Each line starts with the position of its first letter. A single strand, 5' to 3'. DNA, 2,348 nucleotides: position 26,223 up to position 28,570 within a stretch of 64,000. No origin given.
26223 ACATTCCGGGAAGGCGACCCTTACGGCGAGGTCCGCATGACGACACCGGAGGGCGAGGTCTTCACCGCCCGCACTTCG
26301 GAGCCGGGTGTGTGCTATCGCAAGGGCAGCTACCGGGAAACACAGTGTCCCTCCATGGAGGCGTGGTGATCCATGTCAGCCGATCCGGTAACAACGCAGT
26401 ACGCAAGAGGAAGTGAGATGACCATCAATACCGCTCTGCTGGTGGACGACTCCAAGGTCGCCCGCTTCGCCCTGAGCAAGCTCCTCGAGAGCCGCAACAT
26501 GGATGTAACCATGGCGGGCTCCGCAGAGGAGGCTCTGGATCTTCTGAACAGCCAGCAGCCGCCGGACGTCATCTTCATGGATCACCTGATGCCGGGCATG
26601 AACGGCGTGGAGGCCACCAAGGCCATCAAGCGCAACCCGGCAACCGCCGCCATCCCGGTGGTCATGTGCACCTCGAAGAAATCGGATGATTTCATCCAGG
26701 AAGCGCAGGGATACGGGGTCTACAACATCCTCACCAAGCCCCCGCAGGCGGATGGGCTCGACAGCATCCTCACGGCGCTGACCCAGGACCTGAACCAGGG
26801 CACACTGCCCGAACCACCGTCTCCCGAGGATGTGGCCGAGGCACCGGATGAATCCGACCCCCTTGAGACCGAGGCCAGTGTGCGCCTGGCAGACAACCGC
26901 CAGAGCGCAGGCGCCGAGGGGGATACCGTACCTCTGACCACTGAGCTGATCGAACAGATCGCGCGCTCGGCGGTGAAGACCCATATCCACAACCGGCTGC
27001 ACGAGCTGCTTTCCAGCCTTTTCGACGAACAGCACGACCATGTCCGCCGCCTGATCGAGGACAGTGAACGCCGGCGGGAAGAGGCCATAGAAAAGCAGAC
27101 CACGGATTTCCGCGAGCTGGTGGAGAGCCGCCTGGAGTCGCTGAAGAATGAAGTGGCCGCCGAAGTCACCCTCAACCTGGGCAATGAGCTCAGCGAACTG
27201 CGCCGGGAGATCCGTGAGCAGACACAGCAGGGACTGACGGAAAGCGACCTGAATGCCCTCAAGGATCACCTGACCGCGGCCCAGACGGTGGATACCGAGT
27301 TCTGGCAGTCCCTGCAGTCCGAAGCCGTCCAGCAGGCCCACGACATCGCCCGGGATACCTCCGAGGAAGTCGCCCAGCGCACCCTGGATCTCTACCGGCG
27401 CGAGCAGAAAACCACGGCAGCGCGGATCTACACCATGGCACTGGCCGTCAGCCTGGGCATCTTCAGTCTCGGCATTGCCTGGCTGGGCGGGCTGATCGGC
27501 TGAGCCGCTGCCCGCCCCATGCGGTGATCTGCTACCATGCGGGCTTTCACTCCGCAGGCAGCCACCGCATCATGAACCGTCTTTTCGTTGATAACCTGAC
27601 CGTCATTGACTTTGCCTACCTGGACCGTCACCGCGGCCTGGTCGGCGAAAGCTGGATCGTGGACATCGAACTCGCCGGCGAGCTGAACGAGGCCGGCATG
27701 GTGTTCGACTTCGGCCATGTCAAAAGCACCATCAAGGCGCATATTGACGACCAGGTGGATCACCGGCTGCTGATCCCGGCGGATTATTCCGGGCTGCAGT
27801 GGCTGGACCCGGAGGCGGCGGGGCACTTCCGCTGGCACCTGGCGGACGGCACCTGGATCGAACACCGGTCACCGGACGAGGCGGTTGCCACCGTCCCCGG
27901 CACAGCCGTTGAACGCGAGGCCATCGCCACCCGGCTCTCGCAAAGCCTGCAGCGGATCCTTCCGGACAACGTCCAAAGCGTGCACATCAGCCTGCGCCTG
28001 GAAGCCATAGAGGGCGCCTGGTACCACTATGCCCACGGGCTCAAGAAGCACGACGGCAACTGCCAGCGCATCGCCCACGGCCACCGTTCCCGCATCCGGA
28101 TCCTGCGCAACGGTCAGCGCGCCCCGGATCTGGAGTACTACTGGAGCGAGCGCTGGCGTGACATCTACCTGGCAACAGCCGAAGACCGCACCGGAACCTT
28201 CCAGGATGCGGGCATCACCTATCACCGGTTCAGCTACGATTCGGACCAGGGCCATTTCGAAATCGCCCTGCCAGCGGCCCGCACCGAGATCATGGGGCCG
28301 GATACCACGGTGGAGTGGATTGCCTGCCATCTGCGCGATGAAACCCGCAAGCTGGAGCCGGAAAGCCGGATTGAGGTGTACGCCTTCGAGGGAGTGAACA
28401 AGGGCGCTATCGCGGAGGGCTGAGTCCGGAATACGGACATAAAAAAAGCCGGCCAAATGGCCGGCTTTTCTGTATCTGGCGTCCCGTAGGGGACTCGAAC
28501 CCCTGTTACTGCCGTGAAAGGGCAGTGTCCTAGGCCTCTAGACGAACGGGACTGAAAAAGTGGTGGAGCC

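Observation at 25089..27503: Candidate undescribed envelope signalling module: PEGA-MORN protein plus tail-anchored receiver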

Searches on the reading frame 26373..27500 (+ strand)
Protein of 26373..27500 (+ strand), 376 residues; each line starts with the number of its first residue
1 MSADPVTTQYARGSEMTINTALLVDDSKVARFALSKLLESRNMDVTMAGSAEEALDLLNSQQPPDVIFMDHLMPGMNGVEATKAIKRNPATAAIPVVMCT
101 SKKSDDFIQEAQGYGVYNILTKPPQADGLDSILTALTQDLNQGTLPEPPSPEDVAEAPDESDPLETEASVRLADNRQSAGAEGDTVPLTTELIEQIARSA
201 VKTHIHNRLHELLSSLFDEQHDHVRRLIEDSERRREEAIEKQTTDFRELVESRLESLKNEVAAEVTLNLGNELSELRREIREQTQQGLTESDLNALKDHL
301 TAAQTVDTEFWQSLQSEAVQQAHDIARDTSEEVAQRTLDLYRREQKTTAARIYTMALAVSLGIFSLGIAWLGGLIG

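Call 3: search_protein_families(library=pfam, proteins=[window:26373-27500:+], max_evalue=0.01)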
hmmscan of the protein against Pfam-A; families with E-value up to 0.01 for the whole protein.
window:26373-27500:+ (376 aa): 1 family
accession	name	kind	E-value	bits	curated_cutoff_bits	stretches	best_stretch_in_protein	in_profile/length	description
PF00072.30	Response_reg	-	5.5e-24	84.9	30.2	1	22-130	2-107/111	Response regulator receiver domain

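Call 4: search_protein_families(library=ncbifam, proteins=[window:26373-27500:+], max_evalue=0.01)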
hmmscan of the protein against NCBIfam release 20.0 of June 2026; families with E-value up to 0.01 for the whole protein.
window:26373-27500:+ (376 aa): 82 families (the best 25 are shown)
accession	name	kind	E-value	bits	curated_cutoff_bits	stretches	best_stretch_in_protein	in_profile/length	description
NF041367.1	CheY_Halo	equivalog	9.7e-17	61.4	200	1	22-127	2-104/114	chemotaxis protein CheY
NF007135.0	PRK09581.1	equivalog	1.4e-16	60.4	474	1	20-124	4-107/457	PleD family two-component system response regulator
NF008318.0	PRK11107.1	equivalog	7.1e-15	54.1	890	1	20-215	669-866/920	two-component sensor histidine kinase BarA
NF009206.0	PRK12555.1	subfamily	1.9e-14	53.4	342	1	22-129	4-113/340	chemotaxis-specific protein-glutamate methyltransferase CheB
TIGR02154.1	PhoB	equivalog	2.5e-14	53.1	296.2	1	20-123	4-106/226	phosphate regulon transcriptional regulator PhoB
NF052313.1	T9SS_RR_PorX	equivalog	1.1e-13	50.8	300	1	37-125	19-104/513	T9SS response regulator signal transducer PorX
NF001965.0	PRK00742.1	subfamily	1.5e-13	50.7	293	1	21-134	6-121/357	chemotaxis-specific protein-glutamate methyltransferase CheB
NF053854.1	RespRegPhoBBctds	equivalog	1.9e-12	47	270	1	22-123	2-101/225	two-component system response regulator PhoB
NF041947.1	LuxQ_Vibrio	equivalog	2.8e-12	45.3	1200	1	21-134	725-836/843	quorum-sensing autoinducer 2 sensor kinase/phosphatase LuxQ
TIGR01818.1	ntrC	equivalog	5.5e-12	45.2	558.6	1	22-133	2-110/463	nitrogen regulation protein NR(I)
NF007969.0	PRK10693.1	equivalog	1.9e-11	43.6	329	1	20-123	9-109/337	two-component system response regulator RssB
NF041946.1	LuxO_transreg_Vib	equivalog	2e-11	43.4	800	1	34-133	12-108/463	quorum-sensing sigma-54 dependent transcriptional regulator LuxO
NF011874.0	PRK15347.1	equivalog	2.4e-11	42.4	852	1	22-134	694-807/921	two component system sensor kinase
NF041733.1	resp_reg_CseB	equivalog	2.5e-11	43.4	350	1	21-234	3-206/228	two-component system response regulator CseB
NF008469.0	PRK11361.1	equivalog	3.5e-11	42.5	714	1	17-133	3-116/461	acetoacetate metabolism transcriptional regulator AtoC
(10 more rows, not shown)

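Call 5: find_homologous_proteins(query=window:26373-27500:+)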
Query window:26373-27500:+ (376 aa): 1085 proteins with E <= 0.001 among 8000 candidates; the best 120 are listed.
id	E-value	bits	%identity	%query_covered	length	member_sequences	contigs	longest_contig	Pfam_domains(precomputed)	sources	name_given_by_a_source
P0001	5.3e-221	751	97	96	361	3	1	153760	PF00072.31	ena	-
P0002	2.9e-216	735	95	96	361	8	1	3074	PF00072.31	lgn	-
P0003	5.2e-213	724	94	96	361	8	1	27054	PF00072.31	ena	-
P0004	7.5e-206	701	91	96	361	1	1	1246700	PF00072.31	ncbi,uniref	ncbi:response regulator [Salicola sp. Rm-C-2C1-2]|uniref:response regulator n=1 Tax=Salicola sp. Rm-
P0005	1.1e-198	677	88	96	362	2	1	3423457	PF00072.31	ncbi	ncbi:response regulator [Halomonadaceae bacterium KBTZ08]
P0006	3.7e-196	669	84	96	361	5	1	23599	PF00072.31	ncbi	ncbi:MAG: response regulator [Pseudomonadota bacterium]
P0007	1.4e-180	618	75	100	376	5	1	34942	PF00072.31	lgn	-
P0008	2.6e-178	610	74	100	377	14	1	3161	PF00072.31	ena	-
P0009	4.8e-174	596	76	96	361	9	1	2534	PF00072.31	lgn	-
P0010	8.1e-173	592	72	99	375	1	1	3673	PF00072.31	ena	-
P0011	6.6e-168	576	72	96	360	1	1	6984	PF00072.31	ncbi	-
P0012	8.2e-162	556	69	96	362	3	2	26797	PF00072.31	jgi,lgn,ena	-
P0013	1.7e-158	545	68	96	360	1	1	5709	PF00072.31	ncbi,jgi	-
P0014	2.9e-145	502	64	95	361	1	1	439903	PF00072.31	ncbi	ncbi:response regulator [Marinobacteraceae bacterium S3BR75-40.1]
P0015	7.4e-143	494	64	96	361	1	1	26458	PF00072.31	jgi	-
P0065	1.9e-133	463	58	96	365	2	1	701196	PF26406.1,PF00072.31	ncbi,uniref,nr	ncbi:response regulator [Marinobacter sp. 71-i]|uniref:Response regulator n=1 Tax=Marinobacter irane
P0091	6.0e-132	458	59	96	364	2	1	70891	PF26406.1,PF00072.31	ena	-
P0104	2.3e-131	456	60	96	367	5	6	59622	PF26406.1,PF00072.31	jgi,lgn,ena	-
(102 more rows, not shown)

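Call 7: search_protein_families(library=pfam, proteins=[P0065, P0091, P0104, P0004], max_evalue=1)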
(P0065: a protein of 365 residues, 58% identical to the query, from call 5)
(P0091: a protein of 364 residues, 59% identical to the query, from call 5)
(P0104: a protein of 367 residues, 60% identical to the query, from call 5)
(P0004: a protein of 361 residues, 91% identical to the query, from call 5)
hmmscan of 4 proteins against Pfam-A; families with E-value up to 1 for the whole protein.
P0065 (365 aa): 7 families
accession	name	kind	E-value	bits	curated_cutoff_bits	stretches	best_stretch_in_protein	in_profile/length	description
PF00072.30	Response_reg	-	7.3e-23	81.3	30.2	1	7-114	2-106/111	Response regulator receiver domain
PF18572.7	T6PP_N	-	0.02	15.3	25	1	232-279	42-86/99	Trehalose-6-phosphate phosphatase N-terminal helical bundle domain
PF05852.16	DUF848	-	0.022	15.3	25.3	1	205-290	32-119/145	Gammaherpesvirus protein of unknown function (DUF848)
PF02607.22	B12-binding_2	-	0.12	13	23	1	36-64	21-45/74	B12 binding domain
PF01858.22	RB_A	-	0.15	12.3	25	1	194-250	7-63/196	Retinoblastoma-associated protein A domain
PF18822.6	CdvA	-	0.16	12.4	30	0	233-294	2-61/123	CdvA-like coiled-coil domain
PF20428.3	Sey1_3HB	-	0.26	10.5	24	1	190-318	39-162/419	Sey1 three-helix bundle domain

P0091 (364 aa): 9 families
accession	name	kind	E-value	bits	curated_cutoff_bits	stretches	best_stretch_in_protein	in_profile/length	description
PF00072.30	Response_reg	-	5.2e-24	85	30.2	1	7-118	2-110/111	Response regulator receiver domain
PF00901.23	Orbi_VP5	-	0.0057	15.7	27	1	180-323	90-227/506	Orbivirus outer capsid protein VP5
PF20428.3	Sey1_3HB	-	0.027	13.8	24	1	189-320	39-165/419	Sey1 three-helix bundle domain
PF07200.18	Mod_r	-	0.084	13.3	30.1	1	214-332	8-131/146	Modifier of rudimentary (Mod(r)) protein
PF18822.6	CdvA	-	0.098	13.1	30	0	245-293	13-61/123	CdvA-like coiled-coil domain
PF16278.11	zf-C2HE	-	0.12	13.2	30.1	1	259-289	27-58/63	C2HE / C2H2 / C2HC zinc-binding finger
PF04365.19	BrnT_toxin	-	0.15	12.9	34.5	1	299-354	1-56/77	Ribonuclease toxin, BrnT, of type II toxin-antitoxin system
PF02607.22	B12-binding_2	-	0.16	12.6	23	1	36-64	21-45/74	B12 binding domain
PF19795.4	DUF6279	-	0.26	11.6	27.7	0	179-225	57-101/195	Family of unknown function (DUF6279)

P0104 (367 aa): 7 families
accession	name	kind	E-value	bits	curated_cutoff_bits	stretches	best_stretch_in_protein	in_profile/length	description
PF00072.30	Response_reg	-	1e-23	84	30.2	1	7-116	2-108/111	Response regulator receiver domain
PF08988.15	T3SS_needle_E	-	0.083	13.6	22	0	239-275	1-36/67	Type III secretion system, cytoplasmic E component of needle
PF10157.14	BORCS6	-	0.091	13.4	35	1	255-297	16-59/101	BLOC-1-related complex sub-unit 6 C-terminal helix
PF02607.22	B12-binding_2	-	0.17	12.5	23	1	36-64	21-45/74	B12 binding domain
PF08389.18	Xpo1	-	0.58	10.7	22.7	1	183-243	54-113/147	Exportin 1-like protein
PF13166.12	AAA_13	-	0.58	9.2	36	1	198-298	265-361/713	AAA domain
PF01544.23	CorA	-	0.98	9.1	27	0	234-298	121-187/292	CorA-like Mg2+ transporter protein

P0004 (361 aa): 3 families
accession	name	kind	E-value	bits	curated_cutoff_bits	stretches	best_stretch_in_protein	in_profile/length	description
PF00072.30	Response_reg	-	1.2e-24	87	30.2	1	7-115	2-107/111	Response regulator receiver domain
PF02607.22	B12-binding_2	-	0.018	15.6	23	1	33-64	11-45/74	B12 binding domain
PF11491.13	DUF3213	-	0.14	12.8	27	0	201-239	41-79/85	Protein of unknown function (DUF3213)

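Call 47: predict_structure(alignment_id=A1)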
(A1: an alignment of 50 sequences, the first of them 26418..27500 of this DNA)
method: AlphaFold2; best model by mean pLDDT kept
length: 361 residues; sequences in the alignment: 50
mean_pLDDT: 63.1   pTM: 0.37
mean pLDDT of the five models: 63.1, 63.0, 61.4, 59.3, 58.7
residues with pLDDT >= 90: 0; 70-90: 145; 50-70: 130; < 50: 86
segments of 3 or more residues with pLDDT < 50: 137-179, 245-258, 268-273, 288-291, 359-361
pLDDT, mean of each block of 10 residues (from residue 1): 81 78 82 82 79 80 81 82 78 79 77 77 75 51 32 30 33 42 59 64 67 75 78 74 50 46 50 52 51 54 58 53 51 52 65 58 43
secondary structure, 60 per line:
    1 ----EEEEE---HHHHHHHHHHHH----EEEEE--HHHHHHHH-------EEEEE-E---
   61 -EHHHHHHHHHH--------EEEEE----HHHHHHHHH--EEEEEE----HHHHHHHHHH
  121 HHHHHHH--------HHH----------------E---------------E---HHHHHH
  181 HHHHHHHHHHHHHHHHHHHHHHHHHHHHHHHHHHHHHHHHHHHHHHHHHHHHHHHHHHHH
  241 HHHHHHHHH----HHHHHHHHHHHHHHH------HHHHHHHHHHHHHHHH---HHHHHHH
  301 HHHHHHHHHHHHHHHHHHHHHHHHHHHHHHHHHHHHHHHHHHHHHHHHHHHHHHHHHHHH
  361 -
elements in order: E5-9 H13-24 E29-33 H36-43 E51-55 H63-72 E81-85 H90-98 E101-106 H111-127 H175-249 H254-268 H275-290 H294-360

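Call 71: search_protein_families(library=padloc, proteins=[window:26418-27500:+], max_evalue=0.001)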
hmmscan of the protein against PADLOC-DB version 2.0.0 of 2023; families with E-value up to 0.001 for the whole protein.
window:26418-27500:+ (361 aa): 0 families

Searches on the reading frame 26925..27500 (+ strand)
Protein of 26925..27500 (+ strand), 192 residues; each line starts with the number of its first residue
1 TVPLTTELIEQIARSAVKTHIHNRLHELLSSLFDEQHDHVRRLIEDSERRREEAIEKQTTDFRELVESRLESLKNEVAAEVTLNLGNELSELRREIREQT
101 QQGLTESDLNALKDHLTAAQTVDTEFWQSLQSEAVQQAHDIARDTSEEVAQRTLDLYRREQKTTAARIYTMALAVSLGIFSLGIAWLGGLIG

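Call 39: search_solved_structures(query=window:26925-27500:+, max_evalue=10)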
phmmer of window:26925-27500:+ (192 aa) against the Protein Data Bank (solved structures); distinct sequences matched with E-value up to 10: 14.
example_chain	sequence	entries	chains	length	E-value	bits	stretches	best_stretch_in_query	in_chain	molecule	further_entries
7rdr_A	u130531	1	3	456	5.7e-05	26.4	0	45-98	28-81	Circular tendon repeat protein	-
7evp_C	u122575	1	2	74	0.44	13.8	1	25-76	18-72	Sliding clamp inhibitor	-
5ubt_B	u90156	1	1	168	0.92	12.7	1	7-77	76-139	Phosphatidylinositol 3-kinase regulatory subunit alpha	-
6g6w_B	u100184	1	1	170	1.1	12.5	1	7-77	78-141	Phosphatidylinositol 3-kinase regulatory subunit alpha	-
5dxh_B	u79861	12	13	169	1.1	12.5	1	7-77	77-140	Phosphatidylinositol 3-kinase regulatory subunit alpha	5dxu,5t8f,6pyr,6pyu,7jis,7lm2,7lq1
5vlr_B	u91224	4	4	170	1.1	12.5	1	7-77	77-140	Phosphatidylinositol 3-kinase regulatory subunit alpha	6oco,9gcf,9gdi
9l3r_B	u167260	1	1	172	1.2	12.3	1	7-77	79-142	Phosphatidylinositol 3-kinase regulatory subunit alpha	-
6ocu_B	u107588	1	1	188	1.5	12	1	7-77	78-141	Phosphatidylinositol 3-kinase regulatory subunit alpha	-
6lqp_RW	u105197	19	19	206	1.6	12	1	7-116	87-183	Regulator of rDNA transcription protein 14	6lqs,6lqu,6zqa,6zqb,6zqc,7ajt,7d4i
2v1y_B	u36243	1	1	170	4.3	10.6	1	25-77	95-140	PHOSPHATIDYLINOSITOL 3-KINASE REGULATORY SUBUNIT ALPHA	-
7zgi_A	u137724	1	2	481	5.2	10.3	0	117-149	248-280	Peptidylprolyl isomerase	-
8z9y_D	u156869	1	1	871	8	9.7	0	40-114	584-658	Protein TIC 100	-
4zop_B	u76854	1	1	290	8.5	9.6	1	26-77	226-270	Phosphatidylinositol 3-kinase regulatory subunit alpha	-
5xgh_B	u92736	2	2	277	9.8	9.4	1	26-77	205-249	Phosphatidylinositol 3-kinase regulatory subunit alpha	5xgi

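Call 49: search_protein_representatives(protein=window:26925-27500:+)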
Query: 192 residues. Proteins with E-value up to 0.001 (for the whole library): 25; up to 1e-10: 22; up to 1e-30: 12. The best 25 are listed.
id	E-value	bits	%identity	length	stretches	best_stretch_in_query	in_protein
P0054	1.5e-67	243.1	61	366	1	2-192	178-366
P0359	1.0e-65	237.1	58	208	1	2-192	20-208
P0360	4.0e-47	176.6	43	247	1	2-190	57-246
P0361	1.6e-45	171.4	46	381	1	2-190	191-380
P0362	2.6e-41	157.7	41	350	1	3-192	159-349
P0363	8.9e-41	156.0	39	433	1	5-190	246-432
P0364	2.9e-40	154.3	43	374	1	6-192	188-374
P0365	3.4e-39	150.8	44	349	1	7-189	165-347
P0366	1.3e-37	145.7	60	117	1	75-192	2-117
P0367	3.9e-36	140.9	41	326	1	19-192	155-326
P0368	1.4e-35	139.0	38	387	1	2-191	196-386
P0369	5.5e-34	133.9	41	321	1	29-192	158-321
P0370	1.6e-27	112.8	33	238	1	2-190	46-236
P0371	3.1e-24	102.2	51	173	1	6-113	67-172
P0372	6.0e-20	88.2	50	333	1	2-93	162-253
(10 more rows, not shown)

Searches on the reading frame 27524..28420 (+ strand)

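Call 3: search_protein_families(library=pfam, proteins=[window:27524-28420:+], max_evalue=0.01)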
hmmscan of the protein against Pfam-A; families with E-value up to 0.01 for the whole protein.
window:27524-28420:+ (299 aa): 1 family
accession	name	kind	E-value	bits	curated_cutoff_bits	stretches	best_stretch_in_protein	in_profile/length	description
PF01242.24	PTPS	-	2.1e-15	57.2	22.4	2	39-155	24-106/121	6-pyruvoyl tetrahydropterin synthase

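Call 4: search_protein_families(library=ncbifam, proteins=[window:27524-28420:+], max_evalue=0.01)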
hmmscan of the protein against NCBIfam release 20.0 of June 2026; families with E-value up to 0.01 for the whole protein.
window:27524-28420:+ (299 aa): 2 families
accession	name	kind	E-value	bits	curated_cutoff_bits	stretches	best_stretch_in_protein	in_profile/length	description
TIGR03367.1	queuosine_QueD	equivalog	6.7e-14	52.1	89.25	1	39-85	24-70/92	6-carboxytetrahydropterin synthase QueD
TIGR00039.1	6PTHBS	subfamily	2.2e-11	44.1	125.5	1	41-87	28-75/124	6-pyruvoyl tetrahydropterin synthase/6-carboxytetrahydropterin synthase family protein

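Call 71: search_protein_families(library=padloc, proteins=[window:27572-28420:+], max_evalue=0.001)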
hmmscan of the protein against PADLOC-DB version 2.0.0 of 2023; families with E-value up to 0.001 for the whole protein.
window:27572-28420:+ (283 aa): 0 families
